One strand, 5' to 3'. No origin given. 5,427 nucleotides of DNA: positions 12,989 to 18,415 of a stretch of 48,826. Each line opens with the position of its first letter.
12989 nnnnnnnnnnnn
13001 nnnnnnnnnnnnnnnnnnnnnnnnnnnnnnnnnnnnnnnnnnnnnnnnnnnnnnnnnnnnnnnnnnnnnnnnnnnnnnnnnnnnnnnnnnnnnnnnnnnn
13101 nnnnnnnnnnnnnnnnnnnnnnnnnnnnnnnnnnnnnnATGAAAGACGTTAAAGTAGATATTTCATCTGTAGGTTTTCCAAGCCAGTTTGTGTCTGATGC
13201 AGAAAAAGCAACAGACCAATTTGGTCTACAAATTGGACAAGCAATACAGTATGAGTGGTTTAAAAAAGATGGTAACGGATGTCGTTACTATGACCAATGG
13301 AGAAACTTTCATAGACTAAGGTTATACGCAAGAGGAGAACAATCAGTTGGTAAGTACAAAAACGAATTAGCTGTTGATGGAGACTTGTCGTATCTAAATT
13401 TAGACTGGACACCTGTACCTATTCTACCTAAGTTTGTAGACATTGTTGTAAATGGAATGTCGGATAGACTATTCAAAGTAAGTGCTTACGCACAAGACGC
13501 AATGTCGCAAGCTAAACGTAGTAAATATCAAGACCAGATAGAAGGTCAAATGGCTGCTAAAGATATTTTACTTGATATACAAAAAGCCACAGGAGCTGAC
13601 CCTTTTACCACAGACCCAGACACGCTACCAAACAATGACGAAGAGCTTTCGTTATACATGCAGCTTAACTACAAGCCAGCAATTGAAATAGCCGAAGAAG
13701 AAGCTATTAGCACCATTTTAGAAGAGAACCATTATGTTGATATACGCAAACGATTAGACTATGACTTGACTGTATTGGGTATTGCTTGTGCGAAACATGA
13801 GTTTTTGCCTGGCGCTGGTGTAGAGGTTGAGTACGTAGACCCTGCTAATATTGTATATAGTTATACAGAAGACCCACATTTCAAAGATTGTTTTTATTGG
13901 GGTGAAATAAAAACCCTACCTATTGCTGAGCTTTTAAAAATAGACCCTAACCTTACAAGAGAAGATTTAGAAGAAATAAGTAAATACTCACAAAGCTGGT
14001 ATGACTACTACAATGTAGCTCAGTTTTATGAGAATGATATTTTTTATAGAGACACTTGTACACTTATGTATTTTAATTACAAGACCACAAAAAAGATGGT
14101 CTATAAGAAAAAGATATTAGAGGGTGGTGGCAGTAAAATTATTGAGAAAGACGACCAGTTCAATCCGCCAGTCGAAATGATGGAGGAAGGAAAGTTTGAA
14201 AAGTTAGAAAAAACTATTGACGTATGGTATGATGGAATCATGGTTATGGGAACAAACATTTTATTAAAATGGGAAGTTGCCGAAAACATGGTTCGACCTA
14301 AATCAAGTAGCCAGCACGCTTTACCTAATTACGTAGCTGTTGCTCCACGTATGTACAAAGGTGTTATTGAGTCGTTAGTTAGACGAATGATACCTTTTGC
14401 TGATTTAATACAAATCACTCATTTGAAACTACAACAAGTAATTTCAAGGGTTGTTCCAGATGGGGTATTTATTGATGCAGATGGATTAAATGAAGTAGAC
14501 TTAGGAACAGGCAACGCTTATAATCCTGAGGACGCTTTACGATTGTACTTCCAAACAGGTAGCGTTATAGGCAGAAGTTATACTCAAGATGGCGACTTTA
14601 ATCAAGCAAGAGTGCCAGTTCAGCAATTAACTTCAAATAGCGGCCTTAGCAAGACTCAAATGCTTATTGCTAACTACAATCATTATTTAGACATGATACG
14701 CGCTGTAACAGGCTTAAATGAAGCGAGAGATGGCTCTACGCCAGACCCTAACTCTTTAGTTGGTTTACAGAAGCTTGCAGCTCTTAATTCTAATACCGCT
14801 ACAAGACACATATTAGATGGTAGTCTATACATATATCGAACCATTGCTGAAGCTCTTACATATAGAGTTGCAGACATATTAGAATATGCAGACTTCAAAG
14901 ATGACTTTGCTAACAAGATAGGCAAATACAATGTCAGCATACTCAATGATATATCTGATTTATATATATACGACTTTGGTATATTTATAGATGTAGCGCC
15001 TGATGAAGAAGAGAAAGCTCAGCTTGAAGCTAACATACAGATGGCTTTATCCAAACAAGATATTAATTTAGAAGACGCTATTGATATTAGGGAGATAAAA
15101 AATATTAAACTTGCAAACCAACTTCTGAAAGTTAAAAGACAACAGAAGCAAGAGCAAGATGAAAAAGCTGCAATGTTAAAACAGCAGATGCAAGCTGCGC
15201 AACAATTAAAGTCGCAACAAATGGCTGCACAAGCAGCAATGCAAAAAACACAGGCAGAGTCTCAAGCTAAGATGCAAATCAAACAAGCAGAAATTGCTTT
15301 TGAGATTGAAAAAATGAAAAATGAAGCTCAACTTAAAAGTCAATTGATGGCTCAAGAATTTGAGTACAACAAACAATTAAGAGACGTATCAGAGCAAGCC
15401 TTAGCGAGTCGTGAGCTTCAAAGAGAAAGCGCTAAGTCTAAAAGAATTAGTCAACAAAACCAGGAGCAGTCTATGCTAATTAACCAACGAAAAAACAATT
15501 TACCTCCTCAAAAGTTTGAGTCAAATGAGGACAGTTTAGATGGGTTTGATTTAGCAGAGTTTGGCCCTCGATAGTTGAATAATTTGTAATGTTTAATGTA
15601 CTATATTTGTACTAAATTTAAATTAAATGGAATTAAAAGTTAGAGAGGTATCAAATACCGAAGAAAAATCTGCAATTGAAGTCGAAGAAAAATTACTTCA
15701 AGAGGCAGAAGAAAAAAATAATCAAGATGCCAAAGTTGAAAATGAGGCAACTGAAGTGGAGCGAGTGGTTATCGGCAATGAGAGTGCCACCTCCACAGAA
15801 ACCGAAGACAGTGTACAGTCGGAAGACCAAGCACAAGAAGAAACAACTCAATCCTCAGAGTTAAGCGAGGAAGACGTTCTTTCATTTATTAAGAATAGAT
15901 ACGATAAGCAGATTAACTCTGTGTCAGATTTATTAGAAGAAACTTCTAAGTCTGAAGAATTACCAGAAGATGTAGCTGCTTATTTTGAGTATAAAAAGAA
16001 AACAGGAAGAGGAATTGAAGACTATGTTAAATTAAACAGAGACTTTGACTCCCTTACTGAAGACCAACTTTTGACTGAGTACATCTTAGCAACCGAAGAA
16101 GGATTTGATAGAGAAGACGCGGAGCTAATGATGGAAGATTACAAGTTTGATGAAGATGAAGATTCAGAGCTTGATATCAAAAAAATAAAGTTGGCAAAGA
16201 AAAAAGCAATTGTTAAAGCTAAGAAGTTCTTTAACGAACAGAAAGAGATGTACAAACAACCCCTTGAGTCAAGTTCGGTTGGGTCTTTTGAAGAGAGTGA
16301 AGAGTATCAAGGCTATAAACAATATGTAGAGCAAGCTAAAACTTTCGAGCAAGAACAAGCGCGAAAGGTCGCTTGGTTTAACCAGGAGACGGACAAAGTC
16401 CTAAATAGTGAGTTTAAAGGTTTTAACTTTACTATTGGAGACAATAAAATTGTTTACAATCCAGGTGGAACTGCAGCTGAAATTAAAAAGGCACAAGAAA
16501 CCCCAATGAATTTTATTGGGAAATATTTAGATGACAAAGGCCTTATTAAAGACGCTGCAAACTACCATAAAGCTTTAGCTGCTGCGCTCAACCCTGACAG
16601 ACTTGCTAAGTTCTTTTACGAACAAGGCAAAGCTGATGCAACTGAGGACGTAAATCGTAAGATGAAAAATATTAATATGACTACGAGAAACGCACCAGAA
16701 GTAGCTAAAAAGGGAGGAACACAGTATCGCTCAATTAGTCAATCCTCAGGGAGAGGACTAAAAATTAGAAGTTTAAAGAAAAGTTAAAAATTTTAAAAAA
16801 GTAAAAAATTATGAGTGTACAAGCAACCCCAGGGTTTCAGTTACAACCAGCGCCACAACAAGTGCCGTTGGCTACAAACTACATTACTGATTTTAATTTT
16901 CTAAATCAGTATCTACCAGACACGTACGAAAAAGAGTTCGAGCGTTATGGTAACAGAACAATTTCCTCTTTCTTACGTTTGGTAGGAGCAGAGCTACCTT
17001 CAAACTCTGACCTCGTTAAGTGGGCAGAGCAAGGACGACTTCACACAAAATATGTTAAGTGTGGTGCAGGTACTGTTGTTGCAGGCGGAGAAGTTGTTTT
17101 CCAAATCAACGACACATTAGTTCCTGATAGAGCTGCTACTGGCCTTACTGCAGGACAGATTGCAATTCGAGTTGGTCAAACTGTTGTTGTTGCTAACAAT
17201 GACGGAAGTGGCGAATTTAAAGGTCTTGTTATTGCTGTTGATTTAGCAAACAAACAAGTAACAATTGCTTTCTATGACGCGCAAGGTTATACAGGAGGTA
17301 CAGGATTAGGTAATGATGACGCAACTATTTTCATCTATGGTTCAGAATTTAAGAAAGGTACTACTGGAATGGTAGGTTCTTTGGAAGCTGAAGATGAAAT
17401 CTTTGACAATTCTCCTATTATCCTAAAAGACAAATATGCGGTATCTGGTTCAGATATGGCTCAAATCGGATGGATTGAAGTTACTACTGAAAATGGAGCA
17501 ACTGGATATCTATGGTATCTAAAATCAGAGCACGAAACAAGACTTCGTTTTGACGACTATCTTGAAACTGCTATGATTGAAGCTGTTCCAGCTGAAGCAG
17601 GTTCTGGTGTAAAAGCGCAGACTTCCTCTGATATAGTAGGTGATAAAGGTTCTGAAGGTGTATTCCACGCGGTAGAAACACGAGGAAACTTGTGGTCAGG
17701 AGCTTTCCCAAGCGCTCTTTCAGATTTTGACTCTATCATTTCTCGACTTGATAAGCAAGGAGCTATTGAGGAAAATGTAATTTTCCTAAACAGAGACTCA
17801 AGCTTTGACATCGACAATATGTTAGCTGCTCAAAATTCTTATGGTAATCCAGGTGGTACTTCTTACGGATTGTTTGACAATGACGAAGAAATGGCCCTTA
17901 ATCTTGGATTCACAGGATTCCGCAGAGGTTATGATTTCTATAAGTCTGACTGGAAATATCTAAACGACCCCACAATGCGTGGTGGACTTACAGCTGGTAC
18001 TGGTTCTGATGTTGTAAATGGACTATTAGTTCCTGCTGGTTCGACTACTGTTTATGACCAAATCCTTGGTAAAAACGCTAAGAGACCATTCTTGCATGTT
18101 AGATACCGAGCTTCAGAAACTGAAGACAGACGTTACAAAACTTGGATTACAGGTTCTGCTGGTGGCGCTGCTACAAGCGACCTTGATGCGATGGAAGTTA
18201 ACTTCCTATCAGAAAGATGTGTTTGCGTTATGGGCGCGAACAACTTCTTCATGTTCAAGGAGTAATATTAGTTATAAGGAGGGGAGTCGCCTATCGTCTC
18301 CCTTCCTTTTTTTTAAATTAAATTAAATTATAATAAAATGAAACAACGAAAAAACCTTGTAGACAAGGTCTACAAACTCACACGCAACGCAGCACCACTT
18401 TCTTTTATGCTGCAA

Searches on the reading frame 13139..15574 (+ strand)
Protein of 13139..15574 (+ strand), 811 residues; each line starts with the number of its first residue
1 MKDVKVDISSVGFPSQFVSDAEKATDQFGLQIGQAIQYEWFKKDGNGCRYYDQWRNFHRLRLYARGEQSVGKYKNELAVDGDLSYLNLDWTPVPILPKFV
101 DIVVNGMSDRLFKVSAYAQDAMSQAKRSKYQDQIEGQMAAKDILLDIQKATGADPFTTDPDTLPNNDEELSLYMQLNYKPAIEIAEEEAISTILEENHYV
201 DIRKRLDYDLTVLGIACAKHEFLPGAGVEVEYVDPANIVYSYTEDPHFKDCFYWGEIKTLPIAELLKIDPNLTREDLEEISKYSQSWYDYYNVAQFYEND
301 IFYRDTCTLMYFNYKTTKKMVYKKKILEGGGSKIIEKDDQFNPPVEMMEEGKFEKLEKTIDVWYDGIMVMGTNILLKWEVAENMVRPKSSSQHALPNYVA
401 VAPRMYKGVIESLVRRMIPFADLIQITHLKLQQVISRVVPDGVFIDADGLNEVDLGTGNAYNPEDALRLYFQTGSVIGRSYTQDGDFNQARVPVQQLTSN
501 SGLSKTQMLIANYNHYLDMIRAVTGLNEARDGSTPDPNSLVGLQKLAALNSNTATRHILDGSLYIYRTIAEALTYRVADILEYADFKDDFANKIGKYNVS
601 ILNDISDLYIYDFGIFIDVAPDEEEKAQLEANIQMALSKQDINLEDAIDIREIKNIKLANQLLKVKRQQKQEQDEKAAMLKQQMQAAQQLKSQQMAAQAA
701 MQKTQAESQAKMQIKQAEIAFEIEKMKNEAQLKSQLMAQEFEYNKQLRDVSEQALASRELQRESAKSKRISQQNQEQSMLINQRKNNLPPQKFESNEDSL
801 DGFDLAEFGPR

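Call 11: search_protein_families(library=phrogs, proteins=[window:13139-15574:+], max_evalue=0.001)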
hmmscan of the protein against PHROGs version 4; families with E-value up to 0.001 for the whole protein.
window:13139-15574:+ (811 aa): 2 families
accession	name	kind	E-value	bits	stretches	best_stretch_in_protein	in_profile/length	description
phrog_6547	-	head and packaging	1.1e-136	458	1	12-797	8-823/827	portal protein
phrog_156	-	head and packaging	4.3e-12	46.3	1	228-779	148-670/681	portal protein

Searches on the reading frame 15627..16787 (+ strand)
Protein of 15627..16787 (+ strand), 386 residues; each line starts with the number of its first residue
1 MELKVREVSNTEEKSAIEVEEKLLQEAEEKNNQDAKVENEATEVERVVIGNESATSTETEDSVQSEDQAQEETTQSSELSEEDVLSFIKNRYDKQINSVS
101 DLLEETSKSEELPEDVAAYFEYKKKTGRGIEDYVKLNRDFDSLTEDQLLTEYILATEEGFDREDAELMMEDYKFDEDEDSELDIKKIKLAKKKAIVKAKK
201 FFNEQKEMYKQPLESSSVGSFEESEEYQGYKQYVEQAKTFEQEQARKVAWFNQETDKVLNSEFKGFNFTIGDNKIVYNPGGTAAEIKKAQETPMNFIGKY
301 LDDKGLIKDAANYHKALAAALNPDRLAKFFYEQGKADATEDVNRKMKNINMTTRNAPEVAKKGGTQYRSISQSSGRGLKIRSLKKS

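Call 11: search_protein_families(library=phrogs, proteins=[window:15627-16787:+], max_evalue=0.001)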
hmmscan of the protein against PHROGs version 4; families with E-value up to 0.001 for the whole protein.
window:15627-16787:+ (386 aa): 1 family
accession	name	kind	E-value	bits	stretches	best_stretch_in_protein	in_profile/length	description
phrog_16786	-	unknown function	2.9e-09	37.8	1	36-354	51-372/403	-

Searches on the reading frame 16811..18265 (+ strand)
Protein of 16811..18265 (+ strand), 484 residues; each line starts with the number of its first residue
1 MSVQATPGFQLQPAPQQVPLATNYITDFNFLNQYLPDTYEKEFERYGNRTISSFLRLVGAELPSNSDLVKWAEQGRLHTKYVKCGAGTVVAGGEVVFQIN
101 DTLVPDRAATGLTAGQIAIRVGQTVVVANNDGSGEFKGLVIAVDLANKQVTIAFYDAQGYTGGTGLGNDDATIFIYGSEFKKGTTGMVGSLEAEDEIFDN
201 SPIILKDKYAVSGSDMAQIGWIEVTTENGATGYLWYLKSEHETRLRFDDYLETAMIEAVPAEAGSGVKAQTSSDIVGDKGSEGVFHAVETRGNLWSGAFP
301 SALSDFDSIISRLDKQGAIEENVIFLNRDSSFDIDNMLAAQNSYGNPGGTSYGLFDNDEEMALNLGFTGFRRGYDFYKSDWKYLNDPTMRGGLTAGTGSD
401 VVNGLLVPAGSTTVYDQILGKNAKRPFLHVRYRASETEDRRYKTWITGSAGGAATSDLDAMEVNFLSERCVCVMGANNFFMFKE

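Call 11: search_protein_families(library=phrogs, proteins=[window:16811-18265:+], max_evalue=0.001)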
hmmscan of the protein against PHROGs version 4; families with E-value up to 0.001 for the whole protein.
window:16811-18265:+ (484 aa): 1 family
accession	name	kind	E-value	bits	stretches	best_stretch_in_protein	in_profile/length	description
phrog_13704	-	head and packaging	5.8e-96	322.8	1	11-483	17-446/452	virion structural protein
